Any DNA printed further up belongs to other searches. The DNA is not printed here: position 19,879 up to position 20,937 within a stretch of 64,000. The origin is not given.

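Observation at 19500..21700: AT-rich (about 30% GC) island segment encoding two tandem HNH-nuclease-domain proteins with unrelated unknown C-terminal domains: candidate two-gene defence or abortive-infection module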

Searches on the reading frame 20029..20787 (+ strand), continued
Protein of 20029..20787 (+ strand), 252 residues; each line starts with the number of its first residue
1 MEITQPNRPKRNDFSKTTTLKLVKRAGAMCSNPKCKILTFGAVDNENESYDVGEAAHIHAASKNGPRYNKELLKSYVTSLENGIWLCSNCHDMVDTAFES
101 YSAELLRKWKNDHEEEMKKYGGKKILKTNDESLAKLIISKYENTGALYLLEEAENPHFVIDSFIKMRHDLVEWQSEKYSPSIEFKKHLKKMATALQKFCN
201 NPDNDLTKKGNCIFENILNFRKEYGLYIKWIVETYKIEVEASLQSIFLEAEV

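Call 74: search_protein_families(library=pfam, alignment_id=A5, max_evalue=0.001)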
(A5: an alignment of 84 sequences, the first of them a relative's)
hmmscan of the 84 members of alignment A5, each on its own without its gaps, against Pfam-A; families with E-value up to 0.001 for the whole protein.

A. member 1, L010:877-2637:- (586 aa): 5 families
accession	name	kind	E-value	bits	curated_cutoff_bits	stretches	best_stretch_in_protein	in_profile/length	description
PF12860.13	PAS_7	-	2.9e-70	234.1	27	2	34-147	1-114/115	PAS fold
PF02518.31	HATPase_c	-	7.9e-23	81.5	26.4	1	473-580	5-110/111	Histidine kinase-, DNA gyrase B-, and HSP90-like ATPase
PF08448.16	PAS_4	-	7.7e-09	36.2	23.1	1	34-142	1-107/110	PAS fold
PF13581.12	HATPase_c_2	-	3.5e-06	27.5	27.4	1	482-555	40-111/127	Histidine kinase-like ATPase domain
PF00989.32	PAS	-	5.7e-05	23.5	22.6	0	182-282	3-95/113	PAS fold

B. families by the number of members that match (of 84 scanned): 66 families (the first 25 are shown)
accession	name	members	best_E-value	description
PF01381.28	HTH_3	3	8e-09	Helix-turn-helix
PF13175.12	AAA_15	2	6.6e-17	AAA ATPase domain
PF13304.12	AAA_21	2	3.7e-16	AAA domain, putative AbiEii toxin, Type IV TA system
PF02463.25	SMC_N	2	5.1e-08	RecF/RecN/SMC N terminal domain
PF13604.12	AAA_30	2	0.0002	AAA domain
PF12844.13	HTH_19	2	0.0007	Helix-turn-helix domain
PF04339.18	FemAB_like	1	3e-160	Peptidogalycan biosysnthesis/recognition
PF18722.6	MazG_C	1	4.5e-79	MazG C-terminal domain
PF12860.13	PAS_7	1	2.9e-70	PAS fold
PF07724.20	AAA_2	1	1.2e-59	AAA domain (Cdc48 subfamily)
PF11072.13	DUF2859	1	1.7e-59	Protein of unknown function (DUF2859)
PF14094.11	DUF4272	1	5.8e-42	Domain of unknown function (DUF4272)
PF14452.12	Multi_ubiq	1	1.4e-33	Multiubiquitin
PF04828.22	GFA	1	1e-32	Glutathione-dependent formaldehyde-activating enzyme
PF13302.13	Acetyltransf_3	1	8.5e-30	Acetyltransferase (GNAT) domain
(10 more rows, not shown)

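Call 78: search_dna_similar(query=window:20029-20787:+, collection=phages, mode=protein, max_evalue=0.001, max_rows=15)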
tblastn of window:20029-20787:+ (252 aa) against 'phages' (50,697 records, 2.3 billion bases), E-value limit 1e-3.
Records with a match: 6; places in all: 6; records where one place covers at least 80% of the query: 0.
Best place of each record, by identity: <60% 6.
By first word of the organism name: Yersinia 2; Bacteriophage 2; Enterobacteria 1; Rhizobium 1.
By host as written in the record: Yersinia enterocolitica 2; - 2; Escherichia coli 1; Rhizobium etli N731 1.
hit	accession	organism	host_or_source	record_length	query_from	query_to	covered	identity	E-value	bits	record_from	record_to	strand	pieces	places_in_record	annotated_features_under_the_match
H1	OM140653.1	Yersinia phage vB_YenM_31.17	Yersinia enterocolitica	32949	10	166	62%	34.2%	2e-16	84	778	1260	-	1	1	lysogenenic conversion protein | hypothetical protein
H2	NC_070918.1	Yersinia phage vB_YenM_31.17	Yersinia enterocolitica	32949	10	166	62%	34.2%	2e-16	84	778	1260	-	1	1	lysogenenic conversion protein | hypothetical protein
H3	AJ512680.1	Enterobacteria phage P2-EC46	Escherichia coli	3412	11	130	48%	41.3%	3e-15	80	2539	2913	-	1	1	putative lysogenic conversion protein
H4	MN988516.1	Rhizobium phage RHph_N28_2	Rhizobium etli N731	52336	11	111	40%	39.0%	6e-11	68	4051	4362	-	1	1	hypothetical protein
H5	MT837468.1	Bacteriophage sp.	human fecal samples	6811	11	111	40%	35.6%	2e-15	81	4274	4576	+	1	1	record has no annotation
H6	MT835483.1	Bacteriophage sp.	human fecal samples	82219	52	119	27%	36.2%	2e-4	48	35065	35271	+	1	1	record has no annotation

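Call 80: search_protein_families(library=padloc, proteins=[P0004, P0008, L009:6873-8006:+, L003:7175-8008:-], max_evalue=0.001)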
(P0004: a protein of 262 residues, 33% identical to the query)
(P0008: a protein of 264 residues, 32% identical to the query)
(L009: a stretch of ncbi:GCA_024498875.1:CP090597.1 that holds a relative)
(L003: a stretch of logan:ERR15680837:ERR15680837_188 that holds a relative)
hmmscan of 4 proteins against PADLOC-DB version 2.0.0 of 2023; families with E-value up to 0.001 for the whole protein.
P0004 (262 aa): 13 families
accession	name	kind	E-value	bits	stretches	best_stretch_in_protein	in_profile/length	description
PDLC04772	PDC-M68A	-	1.1e-23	82.6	1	6-113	4-111/253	-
PDLC00739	Effector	-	3.8e-18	64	1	3-115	4-116/378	Endonuclease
PDLC01997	SAVED1--SAVED_HNH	-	2e-16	58.4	1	8-126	7-123/368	-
PDLC00746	Effector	-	8.3e-13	46.1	1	9-112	19-121/389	Endonuclease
PDLC00406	SduA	-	2.3e-11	42.3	1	3-115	14-121/326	DUF4263 domain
PDLC00749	Effector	-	3.4e-10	37.5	1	3-126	12-136/395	Endonuclease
PDLC00742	Effector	-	1.5e-09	35.1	1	4-134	118-249/527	Endonuclease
PDLC01998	SAVED1--SAVED_HNH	-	1.9e-09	34.8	1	5-113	112-220/506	-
PDLC00740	Effector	-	2.7e-07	27.7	1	10-111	19-121/391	Endonuclease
PDLC00751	Effector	-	1.2e-06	25.8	1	3-114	127-238/530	Endonuclease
PDLC04773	PDC-M68A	-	9.8e-06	23.8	1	66-113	2-49/200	-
PDLC01999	SAVED1--SAVED_HNH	-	6.9e-05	20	1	40-101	46-108/387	-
PDLC00743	Effector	-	0.00052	17.3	1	14-114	10-111/384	Endonuclease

P0008 (264 aa): 11 families
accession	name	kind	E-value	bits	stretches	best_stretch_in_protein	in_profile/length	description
PDLC04772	PDC-M68A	-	6.1e-23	80.1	1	1-111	1-111/253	-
PDLC01997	SAVED1--SAVED_HNH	-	1.4e-15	55.7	1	3-119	4-118/368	-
PDLC00739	Effector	-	3.3e-15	54.3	1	4-113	7-116/378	Endonuclease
PDLC00746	Effector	-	1.7e-13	48.4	1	7-110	19-121/389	Endonuclease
PDLC00749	Effector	-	2.5e-09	34.6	1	6-122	17-134/395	Endonuclease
PDLC04773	PDC-M68A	-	1.6e-07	29.6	1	64-112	2-50/200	-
PDLC00406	SduA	-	5.2e-07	28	1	4-112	17-120/326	DUF4263 domain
PDLC00742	Effector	-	6.3e-07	26.5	1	4-108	120-224/527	Endonuclease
PDLC01998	SAVED1--SAVED_HNH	-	1.2e-06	25.5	1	5-111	114-220/506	-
PDLC00747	Effector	-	5.6e-06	23.7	1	4-133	11-142/373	Endonuclease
PDLC00740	Effector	-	1.8e-05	21.7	1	38-109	46-121/391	Endonuclease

L009:6873-8006:+ (377 aa): 0 families

L003:7175-8008:- (277 aa): 0 families

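Call 104: find_encoding_contigs(protein=P0003, flank=5000, max_places=2)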
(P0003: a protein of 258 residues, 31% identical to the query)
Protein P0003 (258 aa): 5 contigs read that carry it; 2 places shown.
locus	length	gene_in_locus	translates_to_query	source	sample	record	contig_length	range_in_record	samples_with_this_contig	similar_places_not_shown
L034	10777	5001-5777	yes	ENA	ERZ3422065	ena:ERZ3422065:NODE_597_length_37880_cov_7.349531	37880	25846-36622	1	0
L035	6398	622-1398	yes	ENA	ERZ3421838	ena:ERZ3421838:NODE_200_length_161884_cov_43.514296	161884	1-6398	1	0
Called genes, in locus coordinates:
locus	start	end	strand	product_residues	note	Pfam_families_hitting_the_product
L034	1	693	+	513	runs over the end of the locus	PF13541:ChlI, PF00158:Sigma54_activat (faint), PF00493:MCM (faint), PF01078:Mg_chelatase, PF07728:AAA_5 (weak), PF13335:Mg_chelatase_C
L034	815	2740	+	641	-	PF00512:HisKA, PF02518:HATPase_c, PF00072:Response_reg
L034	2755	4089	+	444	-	PF07690:MFS_1, PF13000:Acatn (weak)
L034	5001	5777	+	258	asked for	PF20355:DUF6650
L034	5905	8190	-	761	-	PF00390:malic, PF03949:Malic_M, PF01515:PTA_PTB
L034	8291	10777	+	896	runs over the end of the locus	PF01624:MutS_I, PF05188:MutS_II, PF05192:MutS_III, PF05190:MutS_IV, PF00488:MutS_V, PF27441:MutS_C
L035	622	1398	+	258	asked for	PF20355:DUF6650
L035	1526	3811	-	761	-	PF00390:malic, PF03949:Malic_M, PF01515:PTA_PTB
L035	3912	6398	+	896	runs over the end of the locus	PF01624:MutS_I, PF05188:MutS_II, PF05192:MutS_III, PF05190:MutS_IV, PF00488:MutS_V, PF27441:MutS_C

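Call 105: find_encoding_contigs(protein=P0006, flank=5000, max_places=2)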
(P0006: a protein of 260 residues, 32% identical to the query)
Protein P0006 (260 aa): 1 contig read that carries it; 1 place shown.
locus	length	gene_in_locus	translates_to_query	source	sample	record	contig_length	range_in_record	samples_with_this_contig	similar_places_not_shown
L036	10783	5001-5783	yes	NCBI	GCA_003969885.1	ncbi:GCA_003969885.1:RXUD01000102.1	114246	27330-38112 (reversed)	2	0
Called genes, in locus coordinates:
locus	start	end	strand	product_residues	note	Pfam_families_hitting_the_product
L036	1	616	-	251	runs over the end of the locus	-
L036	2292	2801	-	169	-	PF04002:RadC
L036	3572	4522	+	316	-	-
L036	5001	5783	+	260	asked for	PF20355:DUF6650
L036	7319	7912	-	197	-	-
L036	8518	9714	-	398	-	PF13657:Couple_hipA, PF07804:HipA_C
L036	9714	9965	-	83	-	PF13560:HTH_31, PF01381:HTH_3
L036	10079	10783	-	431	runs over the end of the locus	-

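Call 106: find_encoding_contigs(protein=P0014, flank=5000, max_places=2)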
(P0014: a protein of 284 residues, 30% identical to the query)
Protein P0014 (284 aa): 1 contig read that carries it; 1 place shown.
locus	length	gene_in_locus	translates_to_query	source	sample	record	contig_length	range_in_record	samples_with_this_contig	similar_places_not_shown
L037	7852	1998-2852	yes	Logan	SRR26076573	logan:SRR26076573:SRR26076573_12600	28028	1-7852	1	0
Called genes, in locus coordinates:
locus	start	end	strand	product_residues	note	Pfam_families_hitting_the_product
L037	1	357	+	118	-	?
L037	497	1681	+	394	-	-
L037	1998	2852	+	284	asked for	PF20355:DUF6650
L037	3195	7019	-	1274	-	-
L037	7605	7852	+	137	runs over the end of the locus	PF13560:HTH_31 (weak), PF01381:HTH_3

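Call 113: find_related_loci(query=A1, collection=metagenome_contigs, flank=4000)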
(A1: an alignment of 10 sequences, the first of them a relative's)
Query A1 (252 aa) in metagenome_contigs; peptide patterns used: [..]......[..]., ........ (x = any residue, [..] = any of these).
505 stretches matched a pattern; 53 encode a relative of the query (tblastn E <= 1e-3); 53 distinct loci.
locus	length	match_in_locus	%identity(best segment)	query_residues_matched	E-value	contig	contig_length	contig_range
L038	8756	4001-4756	34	11-246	4e-37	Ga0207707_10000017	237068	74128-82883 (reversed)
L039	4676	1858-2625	35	11-250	1e-35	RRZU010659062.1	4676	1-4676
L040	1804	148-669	41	11-176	2e-35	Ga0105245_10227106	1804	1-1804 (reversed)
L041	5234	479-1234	32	11-246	3e-33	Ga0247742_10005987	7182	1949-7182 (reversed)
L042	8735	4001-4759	34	10-246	3e-32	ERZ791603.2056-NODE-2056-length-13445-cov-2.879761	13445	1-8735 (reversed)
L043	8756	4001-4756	32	11-246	2e-32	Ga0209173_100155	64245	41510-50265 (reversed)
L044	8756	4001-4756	32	10-245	1e-32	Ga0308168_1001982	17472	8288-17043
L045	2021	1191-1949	34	10-246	1e-32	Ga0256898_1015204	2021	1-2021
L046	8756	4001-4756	32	10-245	1e-32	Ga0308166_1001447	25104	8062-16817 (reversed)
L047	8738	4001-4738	32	10-239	3e-32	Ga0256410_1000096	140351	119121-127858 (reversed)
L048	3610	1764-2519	32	10-245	3e-32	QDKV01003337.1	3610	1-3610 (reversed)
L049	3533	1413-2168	32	10-245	1e-31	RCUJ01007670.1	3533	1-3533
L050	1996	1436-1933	39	10-167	2e-31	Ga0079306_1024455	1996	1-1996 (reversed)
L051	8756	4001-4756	33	11-246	2e-30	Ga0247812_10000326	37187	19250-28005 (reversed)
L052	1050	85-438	46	11-128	1e-31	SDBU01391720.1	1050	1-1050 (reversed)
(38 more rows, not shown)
